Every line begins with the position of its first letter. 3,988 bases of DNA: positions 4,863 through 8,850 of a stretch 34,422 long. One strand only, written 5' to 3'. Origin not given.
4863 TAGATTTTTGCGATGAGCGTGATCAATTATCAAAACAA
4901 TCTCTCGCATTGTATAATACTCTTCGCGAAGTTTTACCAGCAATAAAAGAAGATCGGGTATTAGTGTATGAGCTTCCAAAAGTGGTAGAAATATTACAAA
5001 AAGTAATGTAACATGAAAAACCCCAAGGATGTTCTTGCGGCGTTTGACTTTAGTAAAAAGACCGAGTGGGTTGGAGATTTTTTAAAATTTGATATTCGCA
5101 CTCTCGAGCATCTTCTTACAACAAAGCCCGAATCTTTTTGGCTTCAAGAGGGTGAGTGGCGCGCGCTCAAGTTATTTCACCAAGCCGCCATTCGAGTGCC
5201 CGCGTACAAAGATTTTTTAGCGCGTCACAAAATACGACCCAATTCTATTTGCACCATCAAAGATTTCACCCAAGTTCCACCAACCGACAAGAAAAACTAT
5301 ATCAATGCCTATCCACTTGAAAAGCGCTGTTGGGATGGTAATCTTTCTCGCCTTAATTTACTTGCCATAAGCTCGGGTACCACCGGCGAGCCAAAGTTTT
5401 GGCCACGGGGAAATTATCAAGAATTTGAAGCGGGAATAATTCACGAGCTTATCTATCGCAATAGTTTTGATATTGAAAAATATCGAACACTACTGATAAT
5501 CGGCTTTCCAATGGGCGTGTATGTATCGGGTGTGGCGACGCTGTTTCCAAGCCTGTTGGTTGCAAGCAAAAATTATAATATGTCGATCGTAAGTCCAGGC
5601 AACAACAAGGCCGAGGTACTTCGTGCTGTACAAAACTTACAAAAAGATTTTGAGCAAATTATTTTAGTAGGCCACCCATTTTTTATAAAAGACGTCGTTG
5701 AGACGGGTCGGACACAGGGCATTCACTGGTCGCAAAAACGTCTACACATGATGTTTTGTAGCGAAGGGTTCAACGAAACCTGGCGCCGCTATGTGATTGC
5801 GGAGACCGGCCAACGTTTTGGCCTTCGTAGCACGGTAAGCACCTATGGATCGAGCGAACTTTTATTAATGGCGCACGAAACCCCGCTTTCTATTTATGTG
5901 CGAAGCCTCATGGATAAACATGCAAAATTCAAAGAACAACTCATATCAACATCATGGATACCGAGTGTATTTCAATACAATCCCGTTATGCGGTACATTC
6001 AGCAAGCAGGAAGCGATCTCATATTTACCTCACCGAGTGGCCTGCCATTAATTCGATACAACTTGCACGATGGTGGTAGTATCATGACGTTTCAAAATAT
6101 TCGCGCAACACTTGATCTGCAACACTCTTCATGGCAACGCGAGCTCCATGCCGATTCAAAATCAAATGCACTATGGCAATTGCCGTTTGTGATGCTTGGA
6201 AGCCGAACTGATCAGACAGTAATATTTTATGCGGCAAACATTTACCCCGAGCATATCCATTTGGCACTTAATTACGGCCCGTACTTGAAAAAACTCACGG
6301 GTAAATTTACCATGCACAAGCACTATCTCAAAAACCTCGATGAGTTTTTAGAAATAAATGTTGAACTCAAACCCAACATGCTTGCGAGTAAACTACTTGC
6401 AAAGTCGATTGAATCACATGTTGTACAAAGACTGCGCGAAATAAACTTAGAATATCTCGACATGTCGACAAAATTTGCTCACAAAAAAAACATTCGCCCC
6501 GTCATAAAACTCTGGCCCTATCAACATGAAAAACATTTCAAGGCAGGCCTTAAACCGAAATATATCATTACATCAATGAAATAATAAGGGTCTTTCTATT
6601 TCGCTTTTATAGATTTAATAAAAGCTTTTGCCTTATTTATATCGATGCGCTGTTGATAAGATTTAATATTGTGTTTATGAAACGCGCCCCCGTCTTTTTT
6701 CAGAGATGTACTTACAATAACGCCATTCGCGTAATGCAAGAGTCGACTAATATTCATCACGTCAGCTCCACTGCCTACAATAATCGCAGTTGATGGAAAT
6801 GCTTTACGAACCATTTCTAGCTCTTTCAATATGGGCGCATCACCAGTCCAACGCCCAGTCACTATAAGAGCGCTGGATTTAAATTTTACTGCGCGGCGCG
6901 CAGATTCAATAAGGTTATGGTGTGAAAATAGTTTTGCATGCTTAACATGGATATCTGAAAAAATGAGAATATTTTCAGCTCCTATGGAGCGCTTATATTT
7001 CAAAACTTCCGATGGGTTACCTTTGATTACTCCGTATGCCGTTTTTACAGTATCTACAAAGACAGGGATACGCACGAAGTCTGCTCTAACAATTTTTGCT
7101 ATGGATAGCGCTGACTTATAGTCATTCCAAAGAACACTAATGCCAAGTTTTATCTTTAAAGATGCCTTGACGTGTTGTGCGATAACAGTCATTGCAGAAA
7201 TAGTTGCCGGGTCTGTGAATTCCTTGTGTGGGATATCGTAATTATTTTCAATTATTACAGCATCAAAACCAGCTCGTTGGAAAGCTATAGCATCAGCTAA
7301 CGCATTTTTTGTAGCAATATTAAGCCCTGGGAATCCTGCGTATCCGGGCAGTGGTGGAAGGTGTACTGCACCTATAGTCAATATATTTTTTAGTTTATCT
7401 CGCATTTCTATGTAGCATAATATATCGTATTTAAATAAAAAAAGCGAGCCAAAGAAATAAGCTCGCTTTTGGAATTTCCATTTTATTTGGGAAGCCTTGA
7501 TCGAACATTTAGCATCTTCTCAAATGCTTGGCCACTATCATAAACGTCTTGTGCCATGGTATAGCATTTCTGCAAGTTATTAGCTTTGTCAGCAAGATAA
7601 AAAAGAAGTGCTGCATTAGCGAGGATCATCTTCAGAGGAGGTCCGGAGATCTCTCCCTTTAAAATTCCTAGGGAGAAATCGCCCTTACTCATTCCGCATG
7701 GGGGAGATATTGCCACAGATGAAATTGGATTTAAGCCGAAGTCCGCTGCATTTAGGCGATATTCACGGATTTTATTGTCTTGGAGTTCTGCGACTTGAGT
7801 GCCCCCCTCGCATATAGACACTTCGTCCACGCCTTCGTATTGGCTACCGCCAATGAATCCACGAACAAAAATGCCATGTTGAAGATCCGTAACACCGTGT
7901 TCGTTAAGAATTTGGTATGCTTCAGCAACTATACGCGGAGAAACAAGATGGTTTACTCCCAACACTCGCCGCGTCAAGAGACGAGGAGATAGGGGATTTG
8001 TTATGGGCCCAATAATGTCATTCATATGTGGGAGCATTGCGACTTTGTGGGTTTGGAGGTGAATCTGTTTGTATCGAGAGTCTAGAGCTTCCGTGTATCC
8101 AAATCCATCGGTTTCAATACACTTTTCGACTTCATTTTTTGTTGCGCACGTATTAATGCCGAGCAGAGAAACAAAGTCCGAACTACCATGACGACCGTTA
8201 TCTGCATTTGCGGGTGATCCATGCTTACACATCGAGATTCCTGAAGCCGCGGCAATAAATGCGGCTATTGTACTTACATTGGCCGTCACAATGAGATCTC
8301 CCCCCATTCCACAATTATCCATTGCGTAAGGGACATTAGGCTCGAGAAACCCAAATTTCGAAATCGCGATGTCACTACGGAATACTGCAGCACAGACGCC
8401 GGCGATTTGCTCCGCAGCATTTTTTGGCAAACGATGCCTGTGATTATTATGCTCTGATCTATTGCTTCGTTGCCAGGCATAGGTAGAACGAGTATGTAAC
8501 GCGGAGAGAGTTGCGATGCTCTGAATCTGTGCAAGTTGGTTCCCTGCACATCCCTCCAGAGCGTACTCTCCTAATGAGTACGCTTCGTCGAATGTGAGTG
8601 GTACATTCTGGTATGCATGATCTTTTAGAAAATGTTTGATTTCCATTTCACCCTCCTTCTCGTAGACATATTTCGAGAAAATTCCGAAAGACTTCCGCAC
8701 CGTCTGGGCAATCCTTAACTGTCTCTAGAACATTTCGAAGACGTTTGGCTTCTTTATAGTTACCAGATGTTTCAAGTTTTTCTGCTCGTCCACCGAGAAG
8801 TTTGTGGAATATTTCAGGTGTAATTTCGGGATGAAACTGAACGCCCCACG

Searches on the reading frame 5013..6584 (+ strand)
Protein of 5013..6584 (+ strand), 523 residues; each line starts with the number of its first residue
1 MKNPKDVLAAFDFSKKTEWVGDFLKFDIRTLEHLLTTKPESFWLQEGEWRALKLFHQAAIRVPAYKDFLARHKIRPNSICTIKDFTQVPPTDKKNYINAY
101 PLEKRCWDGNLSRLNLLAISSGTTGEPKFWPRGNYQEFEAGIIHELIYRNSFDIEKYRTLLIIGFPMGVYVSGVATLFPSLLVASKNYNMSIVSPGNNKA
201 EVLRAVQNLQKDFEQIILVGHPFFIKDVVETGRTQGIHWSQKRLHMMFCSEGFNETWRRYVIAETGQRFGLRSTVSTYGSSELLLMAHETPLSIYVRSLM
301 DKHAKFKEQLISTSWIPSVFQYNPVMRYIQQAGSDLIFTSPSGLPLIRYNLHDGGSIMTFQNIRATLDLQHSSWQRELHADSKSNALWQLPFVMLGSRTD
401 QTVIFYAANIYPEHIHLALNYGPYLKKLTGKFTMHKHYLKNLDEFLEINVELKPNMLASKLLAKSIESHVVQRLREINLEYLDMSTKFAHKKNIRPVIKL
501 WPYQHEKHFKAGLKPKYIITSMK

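Call 6: search_protein_families(library=pfam, proteins=[window:5013-6584:+], max_evalue=0.01)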
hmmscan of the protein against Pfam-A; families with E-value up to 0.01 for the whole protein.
window:5013-6584:+ (523 aa): 0 families

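Call 54: search_protein_families(library=ncbifam, proteins=[window:5013-6584:+], max_evalue=0.001)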
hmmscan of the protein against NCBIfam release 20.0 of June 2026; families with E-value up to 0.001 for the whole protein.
window:5013-6584:+ (523 aa): 2 families
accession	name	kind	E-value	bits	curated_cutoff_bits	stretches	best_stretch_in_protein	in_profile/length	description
TIGR02155.1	PA_CoA_ligase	equivalog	5.9e-11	41.5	646.3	1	57-284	22-233/422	phenylacetate--CoA ligase PaaK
NF041878.1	paak_haloarch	equivalog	1.7e-09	36.8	700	1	54-283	24-237/427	phenylacetate--CoA ligase PaaK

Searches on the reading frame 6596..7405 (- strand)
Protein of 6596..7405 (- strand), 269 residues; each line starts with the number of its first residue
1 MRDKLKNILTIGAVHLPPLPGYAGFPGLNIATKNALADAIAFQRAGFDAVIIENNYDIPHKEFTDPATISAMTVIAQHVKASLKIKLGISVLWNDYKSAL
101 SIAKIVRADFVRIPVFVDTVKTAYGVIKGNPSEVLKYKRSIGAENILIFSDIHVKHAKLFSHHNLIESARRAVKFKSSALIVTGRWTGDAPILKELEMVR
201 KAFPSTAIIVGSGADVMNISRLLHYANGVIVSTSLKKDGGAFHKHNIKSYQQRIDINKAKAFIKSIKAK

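Call 6: search_protein_families(library=pfam, proteins=[window:6596-7405:-], max_evalue=0.01)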
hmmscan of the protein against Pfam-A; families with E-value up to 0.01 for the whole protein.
window:6596-7405:- (269 aa): 1 family
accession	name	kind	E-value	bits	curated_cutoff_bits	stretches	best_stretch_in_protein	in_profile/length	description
PF03437.21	BtpA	-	4.3e-68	230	30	1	11-266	6-252/254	BtpA family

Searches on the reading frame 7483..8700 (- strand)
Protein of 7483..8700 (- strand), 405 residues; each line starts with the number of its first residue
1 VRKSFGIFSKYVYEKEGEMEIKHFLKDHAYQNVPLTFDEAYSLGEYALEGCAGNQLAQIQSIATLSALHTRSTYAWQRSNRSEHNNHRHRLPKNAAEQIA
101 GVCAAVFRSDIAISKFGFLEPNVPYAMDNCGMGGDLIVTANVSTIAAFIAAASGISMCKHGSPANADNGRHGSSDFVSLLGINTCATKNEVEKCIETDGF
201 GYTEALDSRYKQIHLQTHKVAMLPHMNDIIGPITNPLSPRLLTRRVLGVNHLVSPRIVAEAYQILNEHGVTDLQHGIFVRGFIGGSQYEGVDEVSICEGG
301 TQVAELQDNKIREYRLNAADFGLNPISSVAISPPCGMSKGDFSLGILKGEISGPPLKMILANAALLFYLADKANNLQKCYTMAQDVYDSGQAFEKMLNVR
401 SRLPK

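Call 6: search_protein_families(library=pfam, proteins=[window:7483-8700:-], max_evalue=0.01)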
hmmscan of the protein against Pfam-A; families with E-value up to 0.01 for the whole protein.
window:7483-8700:- (405 aa): 1 family
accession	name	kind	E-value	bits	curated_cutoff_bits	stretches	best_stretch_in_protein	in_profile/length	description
PF00591.27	Glycos_transf_3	-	9.4e-35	120.9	27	1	125-392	3-252/253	Glycosyl transferase family, a/b domain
